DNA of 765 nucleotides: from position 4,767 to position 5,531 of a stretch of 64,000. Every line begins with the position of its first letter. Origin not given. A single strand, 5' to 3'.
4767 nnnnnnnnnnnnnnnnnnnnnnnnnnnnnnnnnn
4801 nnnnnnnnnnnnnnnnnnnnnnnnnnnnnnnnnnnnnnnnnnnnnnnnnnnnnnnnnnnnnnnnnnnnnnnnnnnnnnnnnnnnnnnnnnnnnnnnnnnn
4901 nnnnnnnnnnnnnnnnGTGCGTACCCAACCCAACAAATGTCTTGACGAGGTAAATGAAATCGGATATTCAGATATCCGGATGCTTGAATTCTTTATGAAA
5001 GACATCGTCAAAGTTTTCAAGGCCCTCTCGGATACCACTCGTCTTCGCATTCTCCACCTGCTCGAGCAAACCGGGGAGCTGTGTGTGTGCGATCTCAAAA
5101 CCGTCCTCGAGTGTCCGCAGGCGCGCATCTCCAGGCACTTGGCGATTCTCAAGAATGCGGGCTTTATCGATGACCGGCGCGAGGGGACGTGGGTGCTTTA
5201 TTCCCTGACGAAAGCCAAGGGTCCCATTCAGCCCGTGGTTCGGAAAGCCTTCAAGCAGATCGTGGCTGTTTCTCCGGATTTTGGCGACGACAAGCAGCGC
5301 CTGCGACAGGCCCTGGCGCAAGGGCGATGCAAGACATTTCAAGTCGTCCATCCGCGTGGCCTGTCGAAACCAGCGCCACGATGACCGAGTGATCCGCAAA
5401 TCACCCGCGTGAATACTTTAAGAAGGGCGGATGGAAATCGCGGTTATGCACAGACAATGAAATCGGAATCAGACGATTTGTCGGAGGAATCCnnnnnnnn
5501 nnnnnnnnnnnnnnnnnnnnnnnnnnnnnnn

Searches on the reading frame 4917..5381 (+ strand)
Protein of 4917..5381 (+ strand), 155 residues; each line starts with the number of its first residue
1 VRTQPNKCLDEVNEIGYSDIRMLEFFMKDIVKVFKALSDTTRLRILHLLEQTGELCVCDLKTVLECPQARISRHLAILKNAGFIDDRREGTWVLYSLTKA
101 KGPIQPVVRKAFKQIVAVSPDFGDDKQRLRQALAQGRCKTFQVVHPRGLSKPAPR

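Call 5: search_protein_families(library=pfam, proteins=[window:4917-5381:+], max_evalue=1)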
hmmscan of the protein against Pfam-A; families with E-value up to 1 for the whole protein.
window:4917-5381:+ (155 aa): 14 families
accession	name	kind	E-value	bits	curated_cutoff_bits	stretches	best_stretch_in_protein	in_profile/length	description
PF01022.26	HTH_5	-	3.5e-15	56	22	1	39-85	1-46/47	Bacterial regulatory protein, arsR family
PF12840.13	HTH_20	-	2.5e-06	27.8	27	1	37-85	1-49/51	Helix-turn-helix domain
PF13601.12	HTH_34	-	2.6e-05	24.7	27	1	42-85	2-45/80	Winged helix DNA-binding domain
PF01047.28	MarR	-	0.0026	18.1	24.6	1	41-85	4-48/59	MarR family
PF24038.1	DUF7347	-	0.024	15.3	27.6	1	32-90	3-63/77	Domain of unknown function (DUF7347)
PF01978.25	TrmB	-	0.039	14.2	25.6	1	48-96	17-63/68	Sugar-specific transcriptional regulator TrmB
PF22979.2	HTH_69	-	0.047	14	27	1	44-93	14-66/69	Winged helix-turn-helix domain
PF25212.1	HVO_A0114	-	0.05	13.8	27.6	1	29-91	12-73/84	HVO_A0114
PF24037.1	DUF7346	-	0.11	13.1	28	1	29-99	59-129/139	Family of unknown function (DUF7346)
PF05554.16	Novirhabdo_Nv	-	0.12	12.5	25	1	15-50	37-72/122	Viral hemorrhagic septicemia virus non-virion protein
PF12802.13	MarR_2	-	0.15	12.7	27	1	41-88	6-54/61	MarR family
PF24034.1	DUF7343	-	0.16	12.3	27.6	1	38-90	3-54/62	Domain of unknown function (DUF7343)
PF13463.12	HTH_27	-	0.23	12.2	22.2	1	45-98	8-65/68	Winged helix DNA-binding domain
PF19793.4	DUF6277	-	0.26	11.9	32.8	0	19-76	22-78/117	Family of unknown function (DUF6277)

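Call 6: search_protein_families(library=ncbifam, proteins=[window:4917-5381:+], max_evalue=1)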
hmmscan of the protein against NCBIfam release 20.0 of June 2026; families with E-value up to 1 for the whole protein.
window:4917-5381:+ (155 aa): 16 families
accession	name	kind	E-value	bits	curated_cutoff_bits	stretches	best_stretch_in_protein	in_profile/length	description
NF033788.1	HTH_metalloreg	subfamily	3.8e-28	97.1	55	1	31-99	2-70/77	metalloregulator ArsR/SmtB family transcription factor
NF007528.0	PRK10141.1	subfamily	5.1e-24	84.4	97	1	30-98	6-74/117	metalloregulator ArsR/SmtB family transcription factor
NF033789.1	repress_SdpR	subfamily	1.9e-15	56.5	100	1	33-98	1-65/79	autorepressor SdpR family transcription factor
NF040642.1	sulf_sens_BigR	equivalog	2e-10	40.6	155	1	28-102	8-81/95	sulfite-sensing transcriptional repressor BigR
NF041413.1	ArsR_Rv2640c_fam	equivalog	9.5e-10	38.9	155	1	32-98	34-102/118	Rv2640c family ArsR-like transcriptional regulator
NF045707.1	Dbac_1936_reg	equivalog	8.1e-08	32.2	115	1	31-100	8-76/99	ArsR/SmtB-type metalloregulator TsoR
NF047906.1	CdPbTransRegCmtR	equivalog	1.3e-07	31.5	150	1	30-101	11-81/104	Cd(II)/Pb(II)-sensing metalloregulatory transcriptional regulator CmtR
NF052532.1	TransRegPagRBaca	equivalog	1.9e-05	24.7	170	1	27-101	14-87/99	transcriptional repressor PagR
TIGR01884.1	cas_HTH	subfamily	0.00014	21.3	60.2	1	18-88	121-190/202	CRISPR-associated CARF protein Csa3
NF053602.1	Phr_regulator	exception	0.00015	21.4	320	1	31-89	3-60/191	heat shock transcription regulator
NF053606.1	Sta1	subfamily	0.00029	20.9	80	1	30-89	11-69/100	Sta1 family transcriptional regulator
NF040939.2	trans_reg_lrs14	equivalog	0.00099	19.1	90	1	27-88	9-70/103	Lrs14 family HTH-type transcriptional regulator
NF005061.0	PRK06474.1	equivalog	0.023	14.6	121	1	36-84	7-57/178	hypothetical protein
NF053755.1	MsvR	equivalog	0.049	13.3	220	1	33-88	6-60/236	transcriptional factor MsvR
NF041047.1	GSU3128_fam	equivalog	0.053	13.6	110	1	51-87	20-55/84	GSU3128 family (seleno)protein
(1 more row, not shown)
